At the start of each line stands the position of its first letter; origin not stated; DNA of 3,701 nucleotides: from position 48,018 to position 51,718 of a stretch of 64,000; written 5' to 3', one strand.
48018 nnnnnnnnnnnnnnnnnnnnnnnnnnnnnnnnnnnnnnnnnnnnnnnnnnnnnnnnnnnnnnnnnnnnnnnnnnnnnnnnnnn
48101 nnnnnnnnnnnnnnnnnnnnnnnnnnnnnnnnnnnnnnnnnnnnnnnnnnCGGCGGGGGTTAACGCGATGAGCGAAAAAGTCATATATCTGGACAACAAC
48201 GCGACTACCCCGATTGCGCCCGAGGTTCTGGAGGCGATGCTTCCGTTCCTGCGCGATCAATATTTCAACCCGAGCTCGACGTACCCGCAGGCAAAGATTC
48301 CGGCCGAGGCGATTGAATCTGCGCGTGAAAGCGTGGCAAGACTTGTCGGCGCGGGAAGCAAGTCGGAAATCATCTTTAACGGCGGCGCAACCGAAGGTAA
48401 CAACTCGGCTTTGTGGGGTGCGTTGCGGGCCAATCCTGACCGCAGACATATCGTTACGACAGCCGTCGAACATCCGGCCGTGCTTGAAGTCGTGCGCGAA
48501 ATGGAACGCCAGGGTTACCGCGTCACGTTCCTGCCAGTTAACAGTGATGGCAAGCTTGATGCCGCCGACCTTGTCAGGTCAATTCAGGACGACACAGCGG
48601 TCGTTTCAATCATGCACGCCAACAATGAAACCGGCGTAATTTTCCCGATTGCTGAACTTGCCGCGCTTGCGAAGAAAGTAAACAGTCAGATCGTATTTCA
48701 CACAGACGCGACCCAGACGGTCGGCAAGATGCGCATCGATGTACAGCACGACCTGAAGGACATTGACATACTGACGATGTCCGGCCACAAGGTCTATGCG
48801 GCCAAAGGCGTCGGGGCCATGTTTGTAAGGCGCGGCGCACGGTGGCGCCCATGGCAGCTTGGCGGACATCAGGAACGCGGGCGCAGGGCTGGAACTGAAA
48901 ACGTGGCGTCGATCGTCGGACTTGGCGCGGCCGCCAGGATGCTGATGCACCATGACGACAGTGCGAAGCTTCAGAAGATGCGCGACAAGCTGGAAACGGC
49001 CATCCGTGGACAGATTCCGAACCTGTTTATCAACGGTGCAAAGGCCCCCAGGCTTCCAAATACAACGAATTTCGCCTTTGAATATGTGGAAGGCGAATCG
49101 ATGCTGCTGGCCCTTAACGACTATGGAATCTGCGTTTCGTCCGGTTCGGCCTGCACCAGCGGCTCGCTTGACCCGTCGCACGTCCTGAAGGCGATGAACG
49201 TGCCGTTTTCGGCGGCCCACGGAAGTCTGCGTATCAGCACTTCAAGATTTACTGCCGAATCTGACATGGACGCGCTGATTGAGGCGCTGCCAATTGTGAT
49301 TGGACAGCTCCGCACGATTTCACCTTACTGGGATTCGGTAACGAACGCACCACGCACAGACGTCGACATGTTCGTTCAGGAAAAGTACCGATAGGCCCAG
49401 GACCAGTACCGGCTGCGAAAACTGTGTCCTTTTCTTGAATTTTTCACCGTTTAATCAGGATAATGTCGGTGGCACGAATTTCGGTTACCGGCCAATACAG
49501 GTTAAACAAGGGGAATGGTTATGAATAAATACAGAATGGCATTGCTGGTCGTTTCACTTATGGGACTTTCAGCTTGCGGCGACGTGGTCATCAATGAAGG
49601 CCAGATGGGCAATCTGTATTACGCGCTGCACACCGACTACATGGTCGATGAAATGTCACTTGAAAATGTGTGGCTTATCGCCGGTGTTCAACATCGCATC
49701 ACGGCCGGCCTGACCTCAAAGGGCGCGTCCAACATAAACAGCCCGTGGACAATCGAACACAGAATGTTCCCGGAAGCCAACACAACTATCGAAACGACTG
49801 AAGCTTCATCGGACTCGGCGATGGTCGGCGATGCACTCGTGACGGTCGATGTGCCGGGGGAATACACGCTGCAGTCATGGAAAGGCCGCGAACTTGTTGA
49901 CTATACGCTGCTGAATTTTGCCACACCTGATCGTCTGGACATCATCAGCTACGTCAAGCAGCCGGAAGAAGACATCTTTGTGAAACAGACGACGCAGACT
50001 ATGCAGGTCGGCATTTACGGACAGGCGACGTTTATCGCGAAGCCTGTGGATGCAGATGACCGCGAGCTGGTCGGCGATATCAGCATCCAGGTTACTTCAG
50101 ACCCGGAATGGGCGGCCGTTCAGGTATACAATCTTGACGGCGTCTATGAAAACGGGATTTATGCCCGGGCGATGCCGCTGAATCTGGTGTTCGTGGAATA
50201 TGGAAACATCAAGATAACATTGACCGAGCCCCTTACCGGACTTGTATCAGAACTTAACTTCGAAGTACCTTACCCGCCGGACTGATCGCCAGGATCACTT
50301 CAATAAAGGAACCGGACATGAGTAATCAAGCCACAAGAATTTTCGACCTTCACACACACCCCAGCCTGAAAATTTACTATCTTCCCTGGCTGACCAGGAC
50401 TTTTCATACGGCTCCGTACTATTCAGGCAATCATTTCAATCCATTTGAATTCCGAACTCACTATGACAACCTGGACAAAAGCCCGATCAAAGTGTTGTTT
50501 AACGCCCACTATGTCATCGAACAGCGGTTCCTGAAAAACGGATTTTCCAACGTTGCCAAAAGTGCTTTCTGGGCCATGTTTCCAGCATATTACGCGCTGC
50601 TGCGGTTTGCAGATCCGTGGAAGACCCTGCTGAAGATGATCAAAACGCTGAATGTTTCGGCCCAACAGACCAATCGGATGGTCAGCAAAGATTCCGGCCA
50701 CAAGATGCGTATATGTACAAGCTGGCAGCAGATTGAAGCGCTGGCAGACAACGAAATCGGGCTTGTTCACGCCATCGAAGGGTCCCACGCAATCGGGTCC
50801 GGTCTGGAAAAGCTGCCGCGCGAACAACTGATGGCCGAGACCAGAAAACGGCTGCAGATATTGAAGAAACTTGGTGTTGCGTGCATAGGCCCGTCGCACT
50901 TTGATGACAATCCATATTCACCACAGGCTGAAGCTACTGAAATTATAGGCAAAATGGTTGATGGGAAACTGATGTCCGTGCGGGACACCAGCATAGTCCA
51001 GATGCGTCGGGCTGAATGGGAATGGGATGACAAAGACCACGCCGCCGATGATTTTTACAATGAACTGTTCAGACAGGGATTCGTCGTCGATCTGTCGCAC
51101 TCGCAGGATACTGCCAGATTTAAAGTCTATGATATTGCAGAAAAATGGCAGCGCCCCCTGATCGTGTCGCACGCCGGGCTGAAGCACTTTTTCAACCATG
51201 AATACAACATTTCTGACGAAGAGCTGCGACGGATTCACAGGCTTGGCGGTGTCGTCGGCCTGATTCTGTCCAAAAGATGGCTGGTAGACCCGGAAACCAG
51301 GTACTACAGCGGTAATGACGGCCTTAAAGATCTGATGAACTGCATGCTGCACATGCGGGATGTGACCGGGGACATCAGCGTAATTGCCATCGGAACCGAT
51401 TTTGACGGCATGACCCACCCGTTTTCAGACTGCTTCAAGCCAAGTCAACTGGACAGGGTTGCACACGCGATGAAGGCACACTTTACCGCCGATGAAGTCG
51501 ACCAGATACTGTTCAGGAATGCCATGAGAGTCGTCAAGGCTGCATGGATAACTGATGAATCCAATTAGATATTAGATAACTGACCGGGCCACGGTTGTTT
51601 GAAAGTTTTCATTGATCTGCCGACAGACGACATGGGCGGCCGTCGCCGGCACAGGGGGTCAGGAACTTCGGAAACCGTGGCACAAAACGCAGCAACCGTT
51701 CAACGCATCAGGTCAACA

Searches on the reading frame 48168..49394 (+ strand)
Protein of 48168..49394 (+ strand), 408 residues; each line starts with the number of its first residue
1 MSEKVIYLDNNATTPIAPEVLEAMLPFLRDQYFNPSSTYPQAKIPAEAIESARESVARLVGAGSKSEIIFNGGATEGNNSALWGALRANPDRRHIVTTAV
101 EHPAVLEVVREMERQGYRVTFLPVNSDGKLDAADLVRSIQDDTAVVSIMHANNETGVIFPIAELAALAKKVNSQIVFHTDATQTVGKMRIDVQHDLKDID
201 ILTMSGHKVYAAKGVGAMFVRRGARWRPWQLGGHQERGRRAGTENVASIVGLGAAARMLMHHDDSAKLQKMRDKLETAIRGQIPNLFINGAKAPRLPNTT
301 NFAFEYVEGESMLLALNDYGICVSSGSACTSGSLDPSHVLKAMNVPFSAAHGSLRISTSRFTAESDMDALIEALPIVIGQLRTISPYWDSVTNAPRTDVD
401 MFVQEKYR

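Call 7: search_protein_families(library=pfam, proteins=[window:48168-49394:+], max_evalue=0.01)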
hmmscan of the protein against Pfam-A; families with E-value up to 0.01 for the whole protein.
window:48168-49394:+ (408 aa): 3 families
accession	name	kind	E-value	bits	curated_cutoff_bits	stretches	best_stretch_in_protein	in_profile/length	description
PF00266.25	Aminotran_5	-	3.4e-82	276.8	21.5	1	6-370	1-371/371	Aminotransferase class-V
PF00155.27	Aminotran_1_2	-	8e-10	38.9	19.7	1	48-331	43-338/361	Aminotransferase class I and II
PF01212.27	Beta_elim_lyase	-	6.7e-06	26.1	27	1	89-268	69-261/288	Beta-eliminating lyase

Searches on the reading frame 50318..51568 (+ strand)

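Call 38: search_protein_families(library=pfam, proteins=[window:50318-51568:+], max_evalue=0.00001)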
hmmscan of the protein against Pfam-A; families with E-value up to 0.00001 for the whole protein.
window:50318-51568:+ (416 aa): 1 family
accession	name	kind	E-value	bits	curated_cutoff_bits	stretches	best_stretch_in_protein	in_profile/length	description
PF01244.27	Peptidase_M19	-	3e-36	125.6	26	2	250-407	170-318/319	Membrane dipeptidase (Peptidase family M19)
